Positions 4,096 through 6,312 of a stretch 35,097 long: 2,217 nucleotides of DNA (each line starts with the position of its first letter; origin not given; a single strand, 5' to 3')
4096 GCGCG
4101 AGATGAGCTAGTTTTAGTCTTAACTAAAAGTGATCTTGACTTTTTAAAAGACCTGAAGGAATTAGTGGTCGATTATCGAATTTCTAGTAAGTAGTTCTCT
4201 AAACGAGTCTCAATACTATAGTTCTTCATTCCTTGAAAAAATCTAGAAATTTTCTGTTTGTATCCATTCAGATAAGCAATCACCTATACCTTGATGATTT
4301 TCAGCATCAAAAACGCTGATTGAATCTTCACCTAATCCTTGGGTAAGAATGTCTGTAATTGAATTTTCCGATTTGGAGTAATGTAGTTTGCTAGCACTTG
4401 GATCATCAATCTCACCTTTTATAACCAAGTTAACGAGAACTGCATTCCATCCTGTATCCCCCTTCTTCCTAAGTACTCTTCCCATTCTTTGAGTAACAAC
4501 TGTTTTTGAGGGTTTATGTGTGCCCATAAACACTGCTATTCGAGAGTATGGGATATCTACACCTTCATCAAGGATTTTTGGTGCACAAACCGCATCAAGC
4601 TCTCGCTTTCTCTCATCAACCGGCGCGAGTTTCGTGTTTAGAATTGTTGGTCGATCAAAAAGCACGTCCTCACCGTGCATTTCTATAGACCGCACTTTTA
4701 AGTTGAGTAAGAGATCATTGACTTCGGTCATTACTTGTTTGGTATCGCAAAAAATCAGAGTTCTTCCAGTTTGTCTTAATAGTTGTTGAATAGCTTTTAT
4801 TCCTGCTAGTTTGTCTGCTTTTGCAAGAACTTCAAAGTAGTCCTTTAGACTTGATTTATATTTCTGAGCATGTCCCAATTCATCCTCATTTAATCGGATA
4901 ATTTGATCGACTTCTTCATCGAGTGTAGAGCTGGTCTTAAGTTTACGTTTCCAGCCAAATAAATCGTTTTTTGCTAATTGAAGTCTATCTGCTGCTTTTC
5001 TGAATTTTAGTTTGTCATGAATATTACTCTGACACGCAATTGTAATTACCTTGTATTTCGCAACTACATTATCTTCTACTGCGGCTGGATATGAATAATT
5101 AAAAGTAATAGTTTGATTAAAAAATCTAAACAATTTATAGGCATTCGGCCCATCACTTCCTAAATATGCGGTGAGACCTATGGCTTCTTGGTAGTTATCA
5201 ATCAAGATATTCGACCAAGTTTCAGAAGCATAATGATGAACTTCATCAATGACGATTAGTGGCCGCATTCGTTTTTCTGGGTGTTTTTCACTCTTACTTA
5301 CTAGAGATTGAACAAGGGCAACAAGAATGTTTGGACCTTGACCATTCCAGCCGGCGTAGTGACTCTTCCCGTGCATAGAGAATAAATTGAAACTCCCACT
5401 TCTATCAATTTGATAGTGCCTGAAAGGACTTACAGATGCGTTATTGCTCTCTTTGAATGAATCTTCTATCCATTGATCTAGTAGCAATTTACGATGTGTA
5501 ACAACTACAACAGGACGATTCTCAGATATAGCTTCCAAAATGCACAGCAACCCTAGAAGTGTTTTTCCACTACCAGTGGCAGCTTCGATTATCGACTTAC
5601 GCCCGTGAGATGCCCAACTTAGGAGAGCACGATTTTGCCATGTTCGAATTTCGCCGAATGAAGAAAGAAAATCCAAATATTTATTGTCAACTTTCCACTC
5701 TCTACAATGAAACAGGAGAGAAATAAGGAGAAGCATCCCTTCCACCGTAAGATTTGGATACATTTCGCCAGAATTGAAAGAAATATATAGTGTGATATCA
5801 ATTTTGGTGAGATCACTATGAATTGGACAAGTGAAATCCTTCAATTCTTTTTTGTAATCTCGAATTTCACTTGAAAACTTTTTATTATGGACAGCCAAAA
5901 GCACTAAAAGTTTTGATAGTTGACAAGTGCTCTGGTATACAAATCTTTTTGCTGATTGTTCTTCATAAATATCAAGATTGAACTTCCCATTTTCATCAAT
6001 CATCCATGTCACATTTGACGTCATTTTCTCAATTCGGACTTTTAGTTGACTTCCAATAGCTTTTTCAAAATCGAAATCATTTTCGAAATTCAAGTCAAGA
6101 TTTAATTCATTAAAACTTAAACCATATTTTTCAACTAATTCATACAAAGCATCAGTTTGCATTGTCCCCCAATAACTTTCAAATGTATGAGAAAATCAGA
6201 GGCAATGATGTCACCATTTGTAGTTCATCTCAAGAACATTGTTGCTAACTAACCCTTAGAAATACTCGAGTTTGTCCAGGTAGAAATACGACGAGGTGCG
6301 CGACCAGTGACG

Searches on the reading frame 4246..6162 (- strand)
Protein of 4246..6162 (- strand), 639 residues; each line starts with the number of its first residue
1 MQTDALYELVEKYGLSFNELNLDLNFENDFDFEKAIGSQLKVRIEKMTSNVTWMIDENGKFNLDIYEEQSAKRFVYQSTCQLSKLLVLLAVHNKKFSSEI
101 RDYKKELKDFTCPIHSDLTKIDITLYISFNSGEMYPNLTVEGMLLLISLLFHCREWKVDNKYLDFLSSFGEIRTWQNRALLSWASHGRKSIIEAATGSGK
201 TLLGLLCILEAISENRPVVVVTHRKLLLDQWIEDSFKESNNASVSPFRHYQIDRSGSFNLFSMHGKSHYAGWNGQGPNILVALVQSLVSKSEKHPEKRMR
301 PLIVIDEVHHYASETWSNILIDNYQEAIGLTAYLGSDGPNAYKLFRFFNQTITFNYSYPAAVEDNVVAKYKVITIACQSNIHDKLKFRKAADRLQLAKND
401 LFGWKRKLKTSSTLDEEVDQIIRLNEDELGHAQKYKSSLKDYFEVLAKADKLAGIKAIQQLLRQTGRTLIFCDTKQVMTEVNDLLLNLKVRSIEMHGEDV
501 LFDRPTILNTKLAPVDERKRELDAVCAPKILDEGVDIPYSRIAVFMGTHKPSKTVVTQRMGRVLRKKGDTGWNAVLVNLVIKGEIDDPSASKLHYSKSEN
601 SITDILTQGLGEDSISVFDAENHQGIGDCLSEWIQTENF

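Call 6: search_protein_families(library=pfam, proteins=[window:4246-6162:-], max_evalue=0.01)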
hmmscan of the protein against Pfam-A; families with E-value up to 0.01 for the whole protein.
window:4246-6162:- (639 aa): 5 families
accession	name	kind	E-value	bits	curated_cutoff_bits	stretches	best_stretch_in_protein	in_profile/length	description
PF04851.21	ResIII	-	9e-21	74.9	22.5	1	171-332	3-160/164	Type III restriction enzyme, res subunit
PF00270.35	DEAD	-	1.2e-09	38.5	26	1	176-316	4-134/167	DEAD/DEAH box helicase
PF00271.37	Helicase_C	-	1.7e-08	35.2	23.5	1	455-566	3-109/110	Helicase conserved C-terminal domain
PF16203.11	ERCC3_RAD25_C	-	4.6e-06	26.5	27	1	518-582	103-170/248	ERCC3/RAD25/XPB C-terminal helicase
PF13401.12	AAA_22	-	0.0052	17.5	27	0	191-320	9-104/130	AAA domain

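Call 7: search_protein_families(library=padloc, proteins=[window:4246-6162:-], max_evalue=0.01)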
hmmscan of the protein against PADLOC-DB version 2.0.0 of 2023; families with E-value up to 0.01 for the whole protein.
window:4246-6162:- (639 aa): 16 families
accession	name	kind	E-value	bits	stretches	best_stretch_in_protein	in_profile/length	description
PDLC02707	PbeA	-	2e-41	140.4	1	171-569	252-620/672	PbeA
PDLC02704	PbeA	-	2.8e-34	116.6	1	171-570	254-635/682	PbeA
PDLC02706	PbeA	-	2.2e-25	87.3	2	172-394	270-495/722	PbeA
PDLC01439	typeIV_DinG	-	4.7e-11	40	1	179-242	26-86/575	CAS-IV-A; associated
PDLC02705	PbeA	-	6.1e-09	32.6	1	173-569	251-623/691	PbeA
PDLC02703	PbeA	-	6e-08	29.7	1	176-317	251-384/626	PbeA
PDLC03960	SngC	-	9.3e-08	29.3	1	163-218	23-71/720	-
PDLC01252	Cas3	-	1.6e-07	29.1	1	191-320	3-133/324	CAS-I; effector_G3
PDLC04986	PDC-S28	-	2.5e-07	27.4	1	167-234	30-100/831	-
PDLC00938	Cas3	-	1.3e-06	25.9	1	191-320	3-145/358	CRISPR-associated helicase Cas3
PDLC01196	Cas3d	-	8.3e-06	22.6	0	493-578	278-357/594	CAS-I-D; effector_G3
PDLC01729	typeIV_DinG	-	0.0002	18.2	1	185-234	37-88/666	Csf4_0_IVA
PDLC01769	Cas3g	-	0.0025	14.5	0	455-607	262-404/836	-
PDLC01730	typeIV_DinG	-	0.0028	14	1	185-230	137-183/802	Csf4_1_IVA1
PDLC00014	DruE2|DruE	-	0.0077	11.6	0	171-235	107-171/1928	SNF2 family N-terminal domain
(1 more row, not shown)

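Call 17: search_protein_families(library=ncbifam, proteins=[window:4246-6162:-], max_evalue=0.01)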
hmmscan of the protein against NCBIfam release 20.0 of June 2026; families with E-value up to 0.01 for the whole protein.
window:4246-6162:- (639 aa): 17 families
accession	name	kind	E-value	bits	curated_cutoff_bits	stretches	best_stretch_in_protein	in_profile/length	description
TIGR04095.1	dnd_restrict_1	equivalog_domain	3.6e-26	92.2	600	1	171-581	8-397/451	DNA phosphorothioation system restriction enzyme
TIGR01407.1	dinG_rel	hypoth_equivalog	2.2e-09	36.2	547.7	1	185-244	262-321/889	putative DnaQ family exonuclease/DinG family helicase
TIGR00631.1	uvrb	equivalog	1.5e-06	26.8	750.1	1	455-565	433-541/658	excinuclease ABC subunit UvrB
NF003673.1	PRK05298.1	equivalog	2.3e-06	26.3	743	1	455-566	433-542/653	excinuclease ABC subunit UvrB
TIGR01587.1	cas3_core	equivalog_domain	5.1e-06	25.9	102.45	0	191-320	3-145/358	CRISPR-associated helicase Cas3'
TIGR00603.1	rad25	subfamily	5.3e-06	24.9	328.7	1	520-582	543-608/734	DNA repair helicase rad25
NF008744.0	PRK11776.1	equivalog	6.2e-06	25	524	1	436-577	214-346/460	ATP-dependent RNA helicase DbpA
NF045503.1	repair_heli_XPB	equivalog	2.7e-05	22.9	610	0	518-587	460-528/548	DNA repair helicase XPB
NF010338.0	PRK13767.1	equivalog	3.6e-05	22.2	849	0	456-563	276-382/877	ATP-dependent helicase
NF005981.0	PRK08074.1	equivalog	4.4e-05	21.6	789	1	186-234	275-324/931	ATP-dependent DNA helicase DinG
NF010337.0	PRK13766.1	equivalog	0.00025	19.3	610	0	458-577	357-477/781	Hef nuclease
TIGR02621.3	cas3_GSU0051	exception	0.00087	18.2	400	0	407-588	205-392/854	type I-G CRISPR-associated helicase/endonuclease Cas3g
TIGR04121.1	DEXH_lig_assoc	equivalog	0.0016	16.2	850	0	173-213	15-54/804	ligase-associated DNA damage response DEXH box helicase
NF005569.0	PRK07246.1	equivalog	0.0039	15.5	794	0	187-238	264-314/820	bifunctional DnaQ family exonuclease/ATP-dependent helicase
NF053712.1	repair_DEAH_YoaA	equivalog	0.0042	15.8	680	0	186-231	36-78/630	DNA repair helicase YoaA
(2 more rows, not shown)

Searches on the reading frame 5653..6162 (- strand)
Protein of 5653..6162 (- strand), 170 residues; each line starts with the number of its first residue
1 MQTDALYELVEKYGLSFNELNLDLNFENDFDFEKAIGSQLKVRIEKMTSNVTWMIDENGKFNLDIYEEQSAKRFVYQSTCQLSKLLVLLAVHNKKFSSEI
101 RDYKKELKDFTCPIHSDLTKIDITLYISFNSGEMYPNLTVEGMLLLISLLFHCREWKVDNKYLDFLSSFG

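Call 71: search_protein_families(library=pfam, proteins=[window:5653-6162:-], max_evalue=0.01)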
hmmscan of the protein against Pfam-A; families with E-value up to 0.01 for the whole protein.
window:5653-6162:- (170 aa): 0 families
